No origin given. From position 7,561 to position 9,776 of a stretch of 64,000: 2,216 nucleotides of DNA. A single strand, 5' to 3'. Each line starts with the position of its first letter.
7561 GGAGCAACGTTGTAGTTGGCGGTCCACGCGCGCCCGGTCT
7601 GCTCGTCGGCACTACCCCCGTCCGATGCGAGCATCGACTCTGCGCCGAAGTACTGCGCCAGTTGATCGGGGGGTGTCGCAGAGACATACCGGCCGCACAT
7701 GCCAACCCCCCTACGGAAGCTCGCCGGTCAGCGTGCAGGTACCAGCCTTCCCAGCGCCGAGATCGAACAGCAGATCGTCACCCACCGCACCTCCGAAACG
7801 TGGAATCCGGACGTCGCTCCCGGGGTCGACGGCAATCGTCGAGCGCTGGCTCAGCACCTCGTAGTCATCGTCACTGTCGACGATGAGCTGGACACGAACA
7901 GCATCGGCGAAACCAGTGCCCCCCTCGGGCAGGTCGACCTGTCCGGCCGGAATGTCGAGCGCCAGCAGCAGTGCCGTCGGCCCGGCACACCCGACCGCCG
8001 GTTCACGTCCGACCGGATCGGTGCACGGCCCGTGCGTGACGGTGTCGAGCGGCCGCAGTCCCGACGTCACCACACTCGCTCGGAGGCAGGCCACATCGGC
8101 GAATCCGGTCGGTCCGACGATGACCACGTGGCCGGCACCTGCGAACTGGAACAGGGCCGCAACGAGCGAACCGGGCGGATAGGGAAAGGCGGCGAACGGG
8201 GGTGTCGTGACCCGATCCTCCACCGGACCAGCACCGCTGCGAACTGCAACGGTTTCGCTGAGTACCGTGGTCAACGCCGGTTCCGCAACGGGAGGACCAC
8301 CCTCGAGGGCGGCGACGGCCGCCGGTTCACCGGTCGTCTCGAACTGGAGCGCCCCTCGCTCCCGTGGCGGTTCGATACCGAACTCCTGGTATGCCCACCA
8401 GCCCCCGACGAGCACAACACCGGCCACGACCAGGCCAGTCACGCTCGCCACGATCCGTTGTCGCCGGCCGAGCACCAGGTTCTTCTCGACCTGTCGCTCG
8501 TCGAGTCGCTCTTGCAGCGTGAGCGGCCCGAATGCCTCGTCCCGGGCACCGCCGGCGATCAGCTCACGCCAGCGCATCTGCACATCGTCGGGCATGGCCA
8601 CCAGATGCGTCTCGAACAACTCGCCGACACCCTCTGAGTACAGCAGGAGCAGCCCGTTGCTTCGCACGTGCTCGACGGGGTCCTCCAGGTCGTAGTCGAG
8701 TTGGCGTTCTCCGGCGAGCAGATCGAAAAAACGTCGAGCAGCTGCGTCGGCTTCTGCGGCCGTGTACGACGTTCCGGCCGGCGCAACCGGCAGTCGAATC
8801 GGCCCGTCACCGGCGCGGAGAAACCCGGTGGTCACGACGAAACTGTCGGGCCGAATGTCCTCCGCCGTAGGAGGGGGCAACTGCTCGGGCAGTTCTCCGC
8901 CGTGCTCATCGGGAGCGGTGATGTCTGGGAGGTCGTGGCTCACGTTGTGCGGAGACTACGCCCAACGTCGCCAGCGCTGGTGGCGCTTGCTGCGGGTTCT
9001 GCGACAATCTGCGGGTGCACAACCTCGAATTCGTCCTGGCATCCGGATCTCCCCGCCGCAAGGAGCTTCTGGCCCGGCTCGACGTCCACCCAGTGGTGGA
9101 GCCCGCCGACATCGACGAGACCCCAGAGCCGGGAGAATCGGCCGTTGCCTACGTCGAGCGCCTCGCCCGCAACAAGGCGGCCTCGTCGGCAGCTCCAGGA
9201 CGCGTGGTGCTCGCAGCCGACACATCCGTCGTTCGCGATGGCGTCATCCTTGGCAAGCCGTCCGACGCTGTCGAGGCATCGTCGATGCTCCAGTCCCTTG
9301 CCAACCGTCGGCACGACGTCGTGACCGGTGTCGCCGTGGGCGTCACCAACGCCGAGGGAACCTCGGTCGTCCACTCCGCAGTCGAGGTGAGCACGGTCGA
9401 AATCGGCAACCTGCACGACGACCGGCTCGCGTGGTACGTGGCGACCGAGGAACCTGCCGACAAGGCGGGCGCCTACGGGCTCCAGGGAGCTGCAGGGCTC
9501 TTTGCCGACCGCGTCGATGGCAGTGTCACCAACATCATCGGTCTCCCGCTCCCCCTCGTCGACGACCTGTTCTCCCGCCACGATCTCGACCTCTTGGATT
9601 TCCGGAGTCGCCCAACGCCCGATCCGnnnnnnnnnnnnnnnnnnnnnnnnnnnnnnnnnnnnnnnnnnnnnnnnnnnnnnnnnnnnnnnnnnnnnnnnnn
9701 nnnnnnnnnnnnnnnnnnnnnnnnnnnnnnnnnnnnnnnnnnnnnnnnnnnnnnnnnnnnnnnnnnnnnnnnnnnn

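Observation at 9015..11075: Single-ORF fusion of a Maf nucleotide pyrophosphatase and a GAD/CSAD-like PLP decarboxylase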

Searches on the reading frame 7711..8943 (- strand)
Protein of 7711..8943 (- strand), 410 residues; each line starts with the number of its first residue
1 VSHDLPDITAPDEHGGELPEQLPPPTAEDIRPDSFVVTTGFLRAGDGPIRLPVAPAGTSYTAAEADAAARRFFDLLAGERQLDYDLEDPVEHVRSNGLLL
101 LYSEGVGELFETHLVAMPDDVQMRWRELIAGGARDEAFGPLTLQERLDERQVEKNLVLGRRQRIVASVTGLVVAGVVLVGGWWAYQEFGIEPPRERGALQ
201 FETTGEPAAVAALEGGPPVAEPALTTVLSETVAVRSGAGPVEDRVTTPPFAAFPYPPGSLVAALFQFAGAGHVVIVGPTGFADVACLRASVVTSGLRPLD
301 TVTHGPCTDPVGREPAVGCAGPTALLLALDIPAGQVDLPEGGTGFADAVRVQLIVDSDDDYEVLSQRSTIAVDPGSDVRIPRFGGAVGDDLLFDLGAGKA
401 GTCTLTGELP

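Call 22: search_protein_families(library=pfam, proteins=[window:7711-8943:-], max_evalue=0.001)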
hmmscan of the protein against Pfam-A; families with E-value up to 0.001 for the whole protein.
window:7711-8943:- (410 aa): 0 families

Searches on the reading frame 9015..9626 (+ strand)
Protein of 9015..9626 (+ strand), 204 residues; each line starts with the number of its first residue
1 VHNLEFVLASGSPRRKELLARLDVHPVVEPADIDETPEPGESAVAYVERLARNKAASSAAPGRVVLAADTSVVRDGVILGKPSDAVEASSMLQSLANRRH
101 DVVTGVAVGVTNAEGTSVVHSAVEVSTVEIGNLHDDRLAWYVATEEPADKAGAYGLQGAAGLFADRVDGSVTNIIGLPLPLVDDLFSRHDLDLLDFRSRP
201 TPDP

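Call 25: search_solved_structures(query=window:9015-9626:+, max_evalue=1e-10, show_alignments=3)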
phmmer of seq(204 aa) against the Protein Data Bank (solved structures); distinct sequences matched with E-value up to 1e-10: 8.
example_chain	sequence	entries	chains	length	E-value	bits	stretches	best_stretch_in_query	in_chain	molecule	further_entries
4p0e_A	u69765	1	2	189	3.7e-34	121.6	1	7-188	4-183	Maf-like protein YhdE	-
4p0u_A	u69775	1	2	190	4.2e-34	121.4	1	7-188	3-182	Maf-like protein YceF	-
1ex2_A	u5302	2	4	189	1.2e-30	110.2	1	6-180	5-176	PROTEIN MAF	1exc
4heb_A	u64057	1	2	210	1.6e-30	109.7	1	6-180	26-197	Septum formation protein Maf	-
4oo0_A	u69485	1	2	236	1.1e-29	107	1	7-179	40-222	Maf-like protein BCAL2394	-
2p5x_A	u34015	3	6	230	1.2e-21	80.7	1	6-179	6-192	N-acetylserotonin O-methyltransferase-like protein | Probable bifunctional dTTP/UTP pyrophosphatase/methyltransferase protein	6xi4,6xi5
4jhc_A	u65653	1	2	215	2.7e-15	60.1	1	6-187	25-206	Maf-like protein YceF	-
4lu1_A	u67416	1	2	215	3.3e-14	56.5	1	6-187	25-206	Maf-like protein YceF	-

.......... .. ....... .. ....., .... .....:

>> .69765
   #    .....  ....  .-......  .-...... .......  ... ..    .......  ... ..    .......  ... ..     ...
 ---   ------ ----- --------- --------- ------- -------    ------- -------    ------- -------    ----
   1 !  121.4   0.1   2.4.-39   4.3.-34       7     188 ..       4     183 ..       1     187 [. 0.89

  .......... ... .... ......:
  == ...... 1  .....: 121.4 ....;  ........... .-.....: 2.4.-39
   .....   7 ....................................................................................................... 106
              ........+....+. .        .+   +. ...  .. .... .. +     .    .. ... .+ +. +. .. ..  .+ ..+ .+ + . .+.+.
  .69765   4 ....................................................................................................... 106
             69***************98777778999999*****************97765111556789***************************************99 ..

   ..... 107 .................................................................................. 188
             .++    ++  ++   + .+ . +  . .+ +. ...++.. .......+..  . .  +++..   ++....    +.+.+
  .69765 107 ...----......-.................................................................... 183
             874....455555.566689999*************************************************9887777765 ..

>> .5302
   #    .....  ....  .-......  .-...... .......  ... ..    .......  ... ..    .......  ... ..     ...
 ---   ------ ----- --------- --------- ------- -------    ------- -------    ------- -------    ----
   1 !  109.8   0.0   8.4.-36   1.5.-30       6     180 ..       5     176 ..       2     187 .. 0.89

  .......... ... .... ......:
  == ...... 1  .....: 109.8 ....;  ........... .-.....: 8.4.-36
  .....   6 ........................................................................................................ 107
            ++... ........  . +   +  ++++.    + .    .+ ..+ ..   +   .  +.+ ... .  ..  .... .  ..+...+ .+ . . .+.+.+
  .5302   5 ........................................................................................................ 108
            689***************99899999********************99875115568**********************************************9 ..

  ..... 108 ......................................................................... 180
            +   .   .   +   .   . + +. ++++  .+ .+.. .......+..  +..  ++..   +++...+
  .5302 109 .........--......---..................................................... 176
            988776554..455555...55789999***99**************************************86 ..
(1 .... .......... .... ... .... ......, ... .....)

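Call 51: find_related_loci(query=A2, collection=metagenome_contigs, flank=4000)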
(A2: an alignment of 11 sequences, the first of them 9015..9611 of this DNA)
Query A2 (199 aa) in metagenome_contigs; peptide patterns used: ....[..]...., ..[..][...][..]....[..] (x = any residue, [..] = any of these).
600 stretches matched a pattern (row limit reached: there are more); 573 encode a relative of the query (tblastn E <= 1e-3); the best 80 are kept; 80 distinct loci.
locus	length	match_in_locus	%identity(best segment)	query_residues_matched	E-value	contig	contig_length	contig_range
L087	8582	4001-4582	65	5-198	5e-76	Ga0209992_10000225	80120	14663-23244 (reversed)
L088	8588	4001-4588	63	3-198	9e-76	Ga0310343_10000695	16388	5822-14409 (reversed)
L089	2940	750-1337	62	3-198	2e-74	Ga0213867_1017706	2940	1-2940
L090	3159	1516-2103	63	1-198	4e-74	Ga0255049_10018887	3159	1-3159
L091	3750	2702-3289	62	3-198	9e-72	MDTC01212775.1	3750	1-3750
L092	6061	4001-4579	60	4-197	3e-71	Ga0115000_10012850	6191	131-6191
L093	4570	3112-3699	62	3-198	2e-71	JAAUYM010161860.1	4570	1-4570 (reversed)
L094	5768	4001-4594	59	1-198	7e-71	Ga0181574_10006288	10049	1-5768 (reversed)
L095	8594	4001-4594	59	1-198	7e-71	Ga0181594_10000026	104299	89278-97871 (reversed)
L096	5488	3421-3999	58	4-197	3e-67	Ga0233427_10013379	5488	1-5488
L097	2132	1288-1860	58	6-196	1e-64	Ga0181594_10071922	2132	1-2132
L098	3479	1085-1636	53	5-198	5e-59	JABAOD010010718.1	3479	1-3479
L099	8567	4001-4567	59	6-194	2e-54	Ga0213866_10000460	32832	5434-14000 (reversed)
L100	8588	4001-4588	54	1-196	2e-53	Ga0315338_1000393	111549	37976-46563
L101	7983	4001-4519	57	2-179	3e-50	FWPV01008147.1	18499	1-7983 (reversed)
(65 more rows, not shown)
